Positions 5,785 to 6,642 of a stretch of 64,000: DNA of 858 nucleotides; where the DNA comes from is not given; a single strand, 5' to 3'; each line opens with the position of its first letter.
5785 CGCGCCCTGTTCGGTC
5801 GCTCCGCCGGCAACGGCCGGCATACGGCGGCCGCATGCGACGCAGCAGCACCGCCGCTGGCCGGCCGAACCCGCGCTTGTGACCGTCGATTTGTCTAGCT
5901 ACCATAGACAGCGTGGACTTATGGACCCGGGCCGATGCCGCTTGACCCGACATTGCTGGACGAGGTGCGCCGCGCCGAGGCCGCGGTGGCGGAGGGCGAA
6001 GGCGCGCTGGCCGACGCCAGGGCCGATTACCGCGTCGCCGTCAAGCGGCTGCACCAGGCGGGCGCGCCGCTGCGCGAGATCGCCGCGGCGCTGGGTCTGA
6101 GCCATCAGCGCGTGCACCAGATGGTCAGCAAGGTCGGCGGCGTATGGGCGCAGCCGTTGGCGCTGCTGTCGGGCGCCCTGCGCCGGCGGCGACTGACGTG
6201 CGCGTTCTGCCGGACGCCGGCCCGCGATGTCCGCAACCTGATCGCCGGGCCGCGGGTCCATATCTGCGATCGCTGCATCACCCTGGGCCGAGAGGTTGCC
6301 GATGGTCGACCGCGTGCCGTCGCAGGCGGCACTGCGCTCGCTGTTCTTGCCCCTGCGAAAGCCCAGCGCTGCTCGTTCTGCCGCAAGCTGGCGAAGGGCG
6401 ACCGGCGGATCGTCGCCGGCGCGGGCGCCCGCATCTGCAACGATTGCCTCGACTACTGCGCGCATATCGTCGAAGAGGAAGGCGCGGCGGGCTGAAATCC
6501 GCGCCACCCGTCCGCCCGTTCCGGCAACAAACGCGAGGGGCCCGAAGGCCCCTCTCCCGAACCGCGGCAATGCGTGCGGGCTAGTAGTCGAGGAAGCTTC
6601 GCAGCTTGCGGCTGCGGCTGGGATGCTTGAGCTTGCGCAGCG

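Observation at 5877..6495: Stand-alone protein with an HTH and two tandem ClpX-type zinc-binding domains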

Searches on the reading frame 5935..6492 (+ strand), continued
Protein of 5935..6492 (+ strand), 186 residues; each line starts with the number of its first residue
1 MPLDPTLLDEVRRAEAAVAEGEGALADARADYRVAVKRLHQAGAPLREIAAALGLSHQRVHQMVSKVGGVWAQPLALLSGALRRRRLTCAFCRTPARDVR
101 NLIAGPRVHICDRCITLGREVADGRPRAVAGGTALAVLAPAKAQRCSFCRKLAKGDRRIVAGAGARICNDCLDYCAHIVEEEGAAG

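Call 31: search_protein_families(library=padloc, proteins=[window:5935-6492:+], max_evalue=0.1)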
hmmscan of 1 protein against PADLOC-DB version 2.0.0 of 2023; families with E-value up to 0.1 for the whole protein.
window:5935-6492:+ (186 aa): 1 family
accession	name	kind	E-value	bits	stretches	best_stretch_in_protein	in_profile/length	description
PDLC04020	PD-Lambda-6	-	0.04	12.1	1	35-69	37-71/131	-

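Call 33: predict_structure(alignment_id=A2)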
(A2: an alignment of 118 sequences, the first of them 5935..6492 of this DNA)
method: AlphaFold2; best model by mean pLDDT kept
length: 186 residues; sequences in the alignment: 118
mean_pLDDT: 85.8   pTM: 0.58
mean pLDDT of the five models: 85.8, 85.3, 85.1, 83.5, 83.0
residues with pLDDT >= 90: 110; 70-90: 49; 50-70: 12; < 50: 15
segments of 3 or more residues with pLDDT < 50: 69-72, 74-83
pLDDT, mean of each block of 10 residues (from residue 1): 91 97 90 90 94 96 72 45 70 92 89 95 89 88 85 89 93 92 66
secondary structure, 60 per line:
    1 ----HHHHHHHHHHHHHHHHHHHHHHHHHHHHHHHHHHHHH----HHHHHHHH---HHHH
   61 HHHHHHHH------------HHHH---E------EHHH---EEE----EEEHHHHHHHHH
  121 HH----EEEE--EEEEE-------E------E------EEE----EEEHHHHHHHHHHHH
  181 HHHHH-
elements in order: H5-41 H46-53 H57-68 H81-84 E102-104 E109-111 H112-122 E127-130 E133-137 E159-161 E166-168 H169-185

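Call 37: fold_search(model_id=the predicted structure, library=pdb)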
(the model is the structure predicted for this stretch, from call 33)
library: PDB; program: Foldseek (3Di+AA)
matches with E <= 10: 641; with E <= 0.001: 0
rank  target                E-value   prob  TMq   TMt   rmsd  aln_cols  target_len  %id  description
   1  2ds6_B                7.8e-02  1.00  0.20  0.86   0.6        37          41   46  Structure of the ZBD in the tetragonal crystal form (released 2007-02-13)
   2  9a5x_A                7.8e-02  0.99  0.22  0.10   3.4        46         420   39  Integrative model of CLPX-CLPP by crosslinking MS and deep learning (released 2024-09-18)
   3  2ds6_A                9.4e-02  0.99  0.20  0.83   0.7        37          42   46  Structure of the ZBD in the tetragonal crystal form (released 2007-02-13)
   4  2ds5_A                1.0e-01  0.99  0.20  0.82   0.7        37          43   46  Structure of the ZBD in the orthorhomibic crystal from (released 2007-02-13)
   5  2ds5_B                1.0e-01  0.99  0.20  0.80   0.7        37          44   46  Structure of the ZBD in the orthorhomibic crystal from (released 2007-02-13)
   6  2ds7                  1.1e-01  0.99  0.20  0.88   0.6        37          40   46  Structure of the ZBD in the hexagonal crystal form (released 2007-02-13)
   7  2ds8_B                1.8e-01  0.98  0.20  0.84   0.8        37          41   46  Structure of the ZBD-XB complex (released 2007-02-13)
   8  4kfz_B                2.4e-01  0.23  0.18  0.22  16.1       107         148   15  Crystal structure of LMO2 and anti-LMO2 VH complex (released 2014-01-22)
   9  5cy1_B                3.9e-01  0.92  0.20  0.21   9.3        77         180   22  Tn3 resolvase - site III complex crystal form I (released 2017-01-11)
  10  1zr2_B                6.3e-01  0.85  0.18  0.19   8.9        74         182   18  Structure of a Synaptic gamma-delta Resolvase Tetramer Covalently Linked to two Cleaved DNAs (released 2005-08-30)
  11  7d2t_D                6.7e-01  0.12  0.16  0.22  15.5        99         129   15  Crystal structure of Rsu1/PINCH1_LIM45C complex (released 2021-02-24)
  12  2x48_A                7.1e-01  0.98  0.19  0.61   1.2        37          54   27  ORF 55 from Sulfolobus islandicus rudivirus 1 (released 2010-07-21)
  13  8a58_C                7.1e-01  0.09  0.17  0.32   8.6       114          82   17  X-ray structure of TRIM21 RING E3 ligase in complex with E2 enzyme Ube2W (released 2023-04-26)
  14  4hye_A                7.6e-01  0.98  0.19  0.17   1.1        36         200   28  Crystal structure of a response regulator spr1814 from Streptococcus pneumoniae reveals unique interdomain contacts am (released 2013-06-05)
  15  5cy1_A                7.6e-01  0.82  0.19  0.19  10.1        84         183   21  Tn3 resolvase - site III complex crystal form I (released 2017-01-11)
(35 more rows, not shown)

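Call 39: search_dna_similar(query=window:5935-6492:+, collection=plasmids, mode=protein, max_evalue=0.00001, max_rows=30)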
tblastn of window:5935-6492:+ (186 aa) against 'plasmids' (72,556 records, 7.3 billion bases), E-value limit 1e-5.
No match.

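Call 40: search_dna_similar(query=window:5935-6492:+, collection=phages, mode=protein, max_evalue=0.00001, max_rows=30)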
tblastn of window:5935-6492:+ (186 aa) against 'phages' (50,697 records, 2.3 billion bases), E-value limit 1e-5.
No match.

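Call 63: search_protein_representatives(alignment_id=A2)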
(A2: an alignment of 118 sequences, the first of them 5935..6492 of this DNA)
Query: 118 sequences, 179 profile positions. Proteins with E-value up to 0.001 (for the whole library): 17869; up to 1e-10: 1905; up to 1e-30: 181. The best 150 are listed.
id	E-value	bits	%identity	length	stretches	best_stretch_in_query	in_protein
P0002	1.2e-65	237.0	-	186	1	1-177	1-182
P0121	1.4e-62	227.0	-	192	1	1-177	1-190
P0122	9.3e-62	224.3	-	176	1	1-176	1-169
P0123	1.7e-61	223.5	-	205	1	3-178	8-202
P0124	8.6e-61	221.2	-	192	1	1-177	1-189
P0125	1.1e-60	220.9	-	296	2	1-175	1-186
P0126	1.2e-60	220.7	-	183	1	1-177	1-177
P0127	5.6e-57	208.7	-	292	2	1-176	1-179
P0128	5.9e-56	205.4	-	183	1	1-177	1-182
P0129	9.4e-56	204.7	-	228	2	14-175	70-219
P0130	1.6e-55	204.0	-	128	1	1-125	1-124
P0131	5.1e-55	202.3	-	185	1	5-177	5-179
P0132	1.6e-54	200.7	-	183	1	1-178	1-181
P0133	2.6e-54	200.1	-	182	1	1-176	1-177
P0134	6.0e-54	198.8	-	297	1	2-178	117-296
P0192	1.1e-42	162.2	-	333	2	75-177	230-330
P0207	2.4e-41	157.8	-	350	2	79-177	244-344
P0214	1.0e-40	155.8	-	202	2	77-177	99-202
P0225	3.5e-40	154.0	-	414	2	1-72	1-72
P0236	4.9e-39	150.3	-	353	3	1-81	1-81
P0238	5.3e-39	150.2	-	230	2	82-177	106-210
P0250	1.5e-37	145.5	-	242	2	81-174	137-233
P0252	6.8e-37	143.3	-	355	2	3-69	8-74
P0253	7.1e-37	143.2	-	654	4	78-177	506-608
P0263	2.2e-35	138.4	-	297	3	1-70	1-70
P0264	2.7e-35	138.1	-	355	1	38-177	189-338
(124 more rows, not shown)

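Call 64: search_protein_families(library=pfam, proteins=[P0125, P0192, P0207, P0225, P0236, P0253, P0214, P0238, P0250, P0264], max_evalue=0.01)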
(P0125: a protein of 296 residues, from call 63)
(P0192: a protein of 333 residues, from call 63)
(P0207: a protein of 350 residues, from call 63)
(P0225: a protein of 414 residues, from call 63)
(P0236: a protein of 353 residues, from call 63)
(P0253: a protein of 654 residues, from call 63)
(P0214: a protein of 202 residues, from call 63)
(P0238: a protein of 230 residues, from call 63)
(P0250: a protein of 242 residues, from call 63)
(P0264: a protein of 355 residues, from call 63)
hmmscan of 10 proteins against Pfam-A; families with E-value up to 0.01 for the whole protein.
P0125 (296 aa): 1 family
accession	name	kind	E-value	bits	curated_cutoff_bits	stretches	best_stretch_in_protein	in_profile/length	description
PF06689.19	zf-C4_ClpX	-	7.4e-40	135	27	4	90-125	2-37/39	ClpX C4-type zinc finger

P0192 (333 aa): 3 families
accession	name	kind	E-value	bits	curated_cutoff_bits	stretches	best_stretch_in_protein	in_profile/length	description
PF06689.19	zf-C4_ClpX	-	1.5e-22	79.6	27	2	294-327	3-37/39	ClpX C4-type zinc finger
PF02861.25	Clp_N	-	1.7e-20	73.4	20.7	2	111-158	1-48/53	Clp amino terminal domain, pathogenicity island component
PF13542.12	HTH_Tnp_ISL3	-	0.0091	15.9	27.4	0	33-65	17-48/51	Helix-turn-helix domain of transposase family ISL3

P0207 (350 aa): 9 families
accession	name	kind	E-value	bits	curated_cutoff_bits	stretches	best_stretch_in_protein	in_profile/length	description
PF06689.19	zf-C4_ClpX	-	2.1e-26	92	27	2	251-284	2-36/39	ClpX C4-type zinc finger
PF02861.25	Clp_N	-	3.3e-25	88.4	20.7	2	119-166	1-48/53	Clp amino terminal domain, pathogenicity island component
PF12802.13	MarR_2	-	4e-05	24.1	27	1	33-65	8-42/61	MarR family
PF13384.12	HTH_23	-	6.1e-05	23.2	24.6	1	34-65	9-39/50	Homeodomain-like domain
PF13542.12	HTH_Tnp_ISL3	-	0.00021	21.1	27.4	1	31-65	15-48/51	Helix-turn-helix domain of transposase family ISL3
PF13936.12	HTH_38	-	0.0017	18.5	27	1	37-58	14-35/44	Helix-turn-helix domain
PF04545.22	Sigma70_r4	-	0.0035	17.3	24.1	0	43-64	20-41/50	Sigma-70, region 4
PF02796.21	HTH_7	-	0.0069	16.9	23.8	0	33-63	11-41/45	Helix-turn-helix domain of resolvase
PF13560.12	HTH_31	-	0.0091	16.7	27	1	40-80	11-51/64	Helix-turn-helix domain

P0225 (414 aa): 3 families
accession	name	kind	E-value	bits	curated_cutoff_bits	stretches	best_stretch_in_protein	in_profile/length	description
PF06689.19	zf-C4_ClpX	-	6.2e-26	90.5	27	2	315-350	2-38/39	ClpX C4-type zinc finger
PF02861.25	Clp_N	-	8.4e-20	71.1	20.7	2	176-228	1-53/53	Clp amino terminal domain, pathogenicity island component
PF12802.13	MarR_2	-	0.0042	17.7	27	0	33-65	8-42/61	MarR family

P0236 (353 aa): 5 families
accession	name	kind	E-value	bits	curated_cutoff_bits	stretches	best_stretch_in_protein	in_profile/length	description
PF02861.25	Clp_N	-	6e-26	90.8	20.7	2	142-193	1-52/53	Clp amino terminal domain, pathogenicity island component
PF06689.19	zf-C4_ClpX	-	1.3e-18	67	27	2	272-302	2-33/39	ClpX C4-type zinc finger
PF04545.22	Sigma70_r4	-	0.001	19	24.1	0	40-64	17-41/50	Sigma-70, region 4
PF12802.13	MarR_2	-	0.0034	17.9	27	0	39-65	14-42/61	MarR family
PF13542.12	HTH_Tnp_ISL3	-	0.009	15.9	27.4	0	32-65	16-48/51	Helix-turn-helix domain of transposase family ISL3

P0253 (654 aa): 4 families
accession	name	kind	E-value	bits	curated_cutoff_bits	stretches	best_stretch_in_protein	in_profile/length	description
PF06689.19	zf-C4_ClpX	-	1.5e-53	178.8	27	5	468-503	2-38/39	ClpX C4-type zinc finger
PF13424.12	TPR_12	-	1.3e-09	38.5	30.1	1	173-241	6-75/77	Tetratricopeptide repeat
PF00515.34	TPR_1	-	8.8e-06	25.8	27.8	0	213-236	3-26/34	Tetratricopeptide repeat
PF07719.23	TPR_2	-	9.7e-05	22.7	27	0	212-235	2-25/34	Tetratricopeptide repeat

P0214 (202 aa): 4 families
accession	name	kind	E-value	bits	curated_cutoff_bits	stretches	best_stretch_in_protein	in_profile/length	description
PF06689.19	zf-C4_ClpX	-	7.9e-21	74.1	27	2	108-138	2-33/39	ClpX C4-type zinc finger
PF13384.12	HTH_23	-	0.0024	18.1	24.6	1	38-64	13-38/50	Homeodomain-like domain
PF04545.22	Sigma70_r4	-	0.0041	17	24.1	1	17-64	4-41/50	Sigma-70, region 4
PF13936.12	HTH_38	-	0.0043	17.2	27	1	36-58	13-35/44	Helix-turn-helix domain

P0238 (230 aa): 3 families
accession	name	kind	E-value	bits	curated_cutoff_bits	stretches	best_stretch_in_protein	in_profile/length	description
PF06689.19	zf-C4_ClpX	-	2.2e-61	203.9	27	4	9-43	2-37/39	ClpX C4-type zinc finger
PF14382.12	ECR1_N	-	0.001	19.2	27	0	115-135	5-25/38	Exosome complex exonuclease RRP4 N-terminal region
PF16588.11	zf-C2H2_10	-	0.0029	17.7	26.2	0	7-16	3-12/23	C2H2 zinc-finger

P0250 (242 aa): 4 families
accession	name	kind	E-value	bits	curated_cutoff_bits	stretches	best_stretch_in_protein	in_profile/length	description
PF06689.19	zf-C4_ClpX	-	2e-21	76.1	27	2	142-173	2-34/39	ClpX C4-type zinc finger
PF04545.22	Sigma70_r4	-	0.00045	20.1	24.1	1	38-64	17-41/50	Sigma-70, region 4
PF19575.5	HTH_58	-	0.0012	19.2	23.8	1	28-69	11-52/62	Helix-turn-helix domain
PF13542.12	HTH_Tnp_ISL3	-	0.0041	17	27.4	1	31-64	15-47/51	Helix-turn-helix domain of transposase family ISL3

P0264 (355 aa): 1 family
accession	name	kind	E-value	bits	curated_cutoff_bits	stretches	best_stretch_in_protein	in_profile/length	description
PF06689.19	zf-C4_ClpX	-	7.2e-22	77.4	27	2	243-277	2-37/39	ClpX C4-type zinc finger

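Call 71: search_solved_structures(query=P0263, max_evalue=0.001, show_alignments=0)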
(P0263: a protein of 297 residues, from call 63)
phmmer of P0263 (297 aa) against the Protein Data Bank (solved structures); distinct sequences matched with E-value up to 0.001: 48.
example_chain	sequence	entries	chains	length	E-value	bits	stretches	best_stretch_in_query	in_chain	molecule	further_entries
5gui_A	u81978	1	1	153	1e-36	130.1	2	83-203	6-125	Chaperone protein ClpC1, chloroplastic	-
3wdb_A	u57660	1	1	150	8.9e-28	100.7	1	79-215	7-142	Probable ATP-dependent Clp protease ATP-binding subunit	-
9din_A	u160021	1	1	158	1.3e-27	100.2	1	79-215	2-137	ATP-dependent Clp protease ATP-binding subunit ClpC1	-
8ibo_A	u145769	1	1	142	1.5e-27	100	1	82-214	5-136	Negative regulator of genetic competence ClpC/mecB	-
8b9u_A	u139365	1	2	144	1.5e-27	100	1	82-215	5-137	ATP-dependent Clp protease ATP-binding subunit ClpC1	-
8xqu_A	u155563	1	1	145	1.5e-27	100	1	82-215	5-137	ATP-dependent Clp protease ATP-binding subunit ClpC1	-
7aa4_A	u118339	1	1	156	1.6e-27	99.9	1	82-215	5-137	Negative regulator of genetic competence ClpC/mecB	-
3wdc_A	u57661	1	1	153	1.7e-27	99.8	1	82-215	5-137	Probable ATP-dependent Clp protease ATP-binding subunit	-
6cn8_A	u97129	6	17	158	1.7e-27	99.8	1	82-215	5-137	ATP-dependent Clp protease ATP-binding subunit ClpC1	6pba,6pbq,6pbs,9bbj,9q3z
9q5p_A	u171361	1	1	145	2.1e-27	99.5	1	82-215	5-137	ATP-dependent Clp protease ATP-binding subunit ClpC1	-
3wdd_A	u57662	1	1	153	2.3e-27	99.4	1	83-215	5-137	Probable ATP-dependent Clp protease ATP-binding subunit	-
3wde_A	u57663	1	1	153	2.5e-27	99.3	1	82-215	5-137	Probable ATP-dependent Clp protease ATP-binding subunit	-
8ibp_A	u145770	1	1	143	3.7e-27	98.7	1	82-215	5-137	Negative regulator of genetic competence ClpC/mecB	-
6ucr_A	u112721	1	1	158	4.4e-27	98.4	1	82-215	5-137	Negative regulator of genetic competence ClpC/mecB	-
8a8u_A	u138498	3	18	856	7.3e-26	94.5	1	82-216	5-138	ATP-dependent Clp protease ATP-binding subunit ClpC1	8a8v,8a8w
1ovx_A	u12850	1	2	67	2.3e-09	40.3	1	208-252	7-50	ATP-dependent Clp protease ATP-binding subunit clpX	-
2ds5_A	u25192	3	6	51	3.8e-09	39.6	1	210-252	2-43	ATP-dependent Clp protease ATP-binding subunit clpX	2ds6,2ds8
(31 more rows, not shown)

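Call 78: find_encoding_contigs(protein=P0207, flank=3000, max_places=3)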
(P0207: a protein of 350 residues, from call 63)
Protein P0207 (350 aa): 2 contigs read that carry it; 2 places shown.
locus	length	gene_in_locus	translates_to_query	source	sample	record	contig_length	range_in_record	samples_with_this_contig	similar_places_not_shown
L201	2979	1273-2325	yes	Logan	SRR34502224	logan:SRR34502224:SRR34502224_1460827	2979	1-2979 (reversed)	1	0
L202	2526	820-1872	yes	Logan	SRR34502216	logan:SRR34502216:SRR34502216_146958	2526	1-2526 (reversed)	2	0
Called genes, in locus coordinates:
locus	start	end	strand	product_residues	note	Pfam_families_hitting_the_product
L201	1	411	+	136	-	?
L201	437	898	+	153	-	-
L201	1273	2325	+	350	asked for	PF12802:MarR_2 (faint), PF02861:Clp_N, PF06689:zf-C4_ClpX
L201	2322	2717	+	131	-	-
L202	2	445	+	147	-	?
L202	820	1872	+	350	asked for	PF12802:MarR_2 (faint), PF02861:Clp_N, PF06689:zf-C4_ClpX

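Call 80: find_encoding_contigs(protein=P0263, flank=3000, max_places=2)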
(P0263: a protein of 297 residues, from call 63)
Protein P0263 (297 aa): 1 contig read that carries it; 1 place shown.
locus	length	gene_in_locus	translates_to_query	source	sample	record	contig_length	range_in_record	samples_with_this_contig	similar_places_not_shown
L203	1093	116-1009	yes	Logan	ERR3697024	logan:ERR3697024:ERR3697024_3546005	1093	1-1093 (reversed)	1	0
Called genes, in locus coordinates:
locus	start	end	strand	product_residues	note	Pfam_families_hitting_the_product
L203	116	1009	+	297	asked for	PF02861:Clp_N, PF06689:zf-C4_ClpX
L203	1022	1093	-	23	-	?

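Call 81: find_encoding_contigs(protein=P0225, flank=3000, max_places=2)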
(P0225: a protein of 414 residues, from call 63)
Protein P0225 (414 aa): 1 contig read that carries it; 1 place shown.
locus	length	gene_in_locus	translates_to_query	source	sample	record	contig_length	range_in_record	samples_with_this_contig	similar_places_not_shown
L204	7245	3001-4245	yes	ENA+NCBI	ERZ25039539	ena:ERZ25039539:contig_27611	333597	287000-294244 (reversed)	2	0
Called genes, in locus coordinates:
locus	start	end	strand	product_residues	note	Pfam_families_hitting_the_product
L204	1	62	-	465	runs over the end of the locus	PF08245:Mur_ligase_M (weak), PF27239:FOL3_C (weak), PF02875:Mur_ligase_C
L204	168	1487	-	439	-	PF00133:tRNA-synt_1, PF09334:tRNA-synt_1g (weak), PF08264:Anticodon_1, PF10458:Val_tRNA-synt_C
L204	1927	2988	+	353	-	-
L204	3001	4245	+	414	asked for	PF02861:Clp_N, PF06689:zf-C4_ClpX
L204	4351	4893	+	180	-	PF13302:Acetyltransf_3 (weak), PF00583:Acetyltransf_1, PF13508:Acetyltransf_7, PF13673:Acetyltransf_10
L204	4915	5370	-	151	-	-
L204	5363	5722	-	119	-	-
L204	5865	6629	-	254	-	-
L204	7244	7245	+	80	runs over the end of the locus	-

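Call 93: find_related_loci(query=A2, collection=viral_contigs, flank=5000)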
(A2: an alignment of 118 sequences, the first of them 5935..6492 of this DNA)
Query A2 (186 aa) in viral_contigs; peptide patterns used: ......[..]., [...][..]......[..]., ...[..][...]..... (x = any residue, [..] = any of these).
137 stretches matched a pattern; 92 encode a relative of the query (tblastn E <= 1e-3); the best 80 are kept; 80 distinct loci.
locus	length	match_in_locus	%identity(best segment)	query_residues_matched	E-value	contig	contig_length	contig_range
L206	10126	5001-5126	50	83-179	5e-10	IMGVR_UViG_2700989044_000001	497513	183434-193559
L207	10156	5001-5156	40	82-133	2e-9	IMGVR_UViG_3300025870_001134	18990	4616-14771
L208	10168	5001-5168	49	74-183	3e-9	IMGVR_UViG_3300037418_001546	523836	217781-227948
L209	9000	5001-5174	43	74-185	4e-9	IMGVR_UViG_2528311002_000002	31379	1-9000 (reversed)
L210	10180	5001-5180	40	72-182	6e-9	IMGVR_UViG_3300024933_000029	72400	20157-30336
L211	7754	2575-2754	40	72-182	6e-9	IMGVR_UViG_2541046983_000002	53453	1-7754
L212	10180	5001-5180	40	72-182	6e-9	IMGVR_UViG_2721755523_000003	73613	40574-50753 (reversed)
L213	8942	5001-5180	40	72-182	6e-9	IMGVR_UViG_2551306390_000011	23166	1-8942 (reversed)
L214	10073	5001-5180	40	72-182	6e-9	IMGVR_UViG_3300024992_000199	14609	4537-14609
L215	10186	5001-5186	35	85-182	1e-8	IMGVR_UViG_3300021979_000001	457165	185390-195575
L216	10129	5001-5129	44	85-183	9e-9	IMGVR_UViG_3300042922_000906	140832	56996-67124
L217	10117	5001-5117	55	85-180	1e-8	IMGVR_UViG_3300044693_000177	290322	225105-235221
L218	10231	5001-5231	35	87-179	2e-8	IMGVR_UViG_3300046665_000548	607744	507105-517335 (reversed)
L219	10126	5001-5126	50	84-182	2e-8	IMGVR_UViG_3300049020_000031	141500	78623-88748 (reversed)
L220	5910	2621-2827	33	87-155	2e-8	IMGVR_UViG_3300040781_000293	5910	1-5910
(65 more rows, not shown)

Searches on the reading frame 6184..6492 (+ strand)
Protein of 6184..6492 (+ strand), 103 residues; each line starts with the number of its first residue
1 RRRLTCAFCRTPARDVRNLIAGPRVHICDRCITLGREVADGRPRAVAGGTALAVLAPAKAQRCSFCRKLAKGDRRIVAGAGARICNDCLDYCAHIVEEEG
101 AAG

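Call 59: predict_structure(alignment_id=A3)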
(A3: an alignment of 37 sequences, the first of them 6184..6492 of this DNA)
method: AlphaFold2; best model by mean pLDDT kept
length: 103 residues; sequences in the alignment: 37
mean_pLDDT: 84.8   pTM: 0.77
mean pLDDT of the five models: 84.8, 83.5, 80.6, 80.4, 79.6
residues with pLDDT >= 90: 50; 70-90: 42; 50-70: 9; < 50: 2
segments of 3 or more residues with pLDDT < 50: none
pLDDT, mean of each block of 10 residues (from residue 1): 85 91 90 91 74 76 89 85 92 86 47
secondary structure, 60 per line:
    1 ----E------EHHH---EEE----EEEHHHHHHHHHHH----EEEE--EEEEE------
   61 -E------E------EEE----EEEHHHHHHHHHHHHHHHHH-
elements in order: E19-21 E26-28 H29-39 E44-47 E50-54 E76-78 E83-85 H86-102
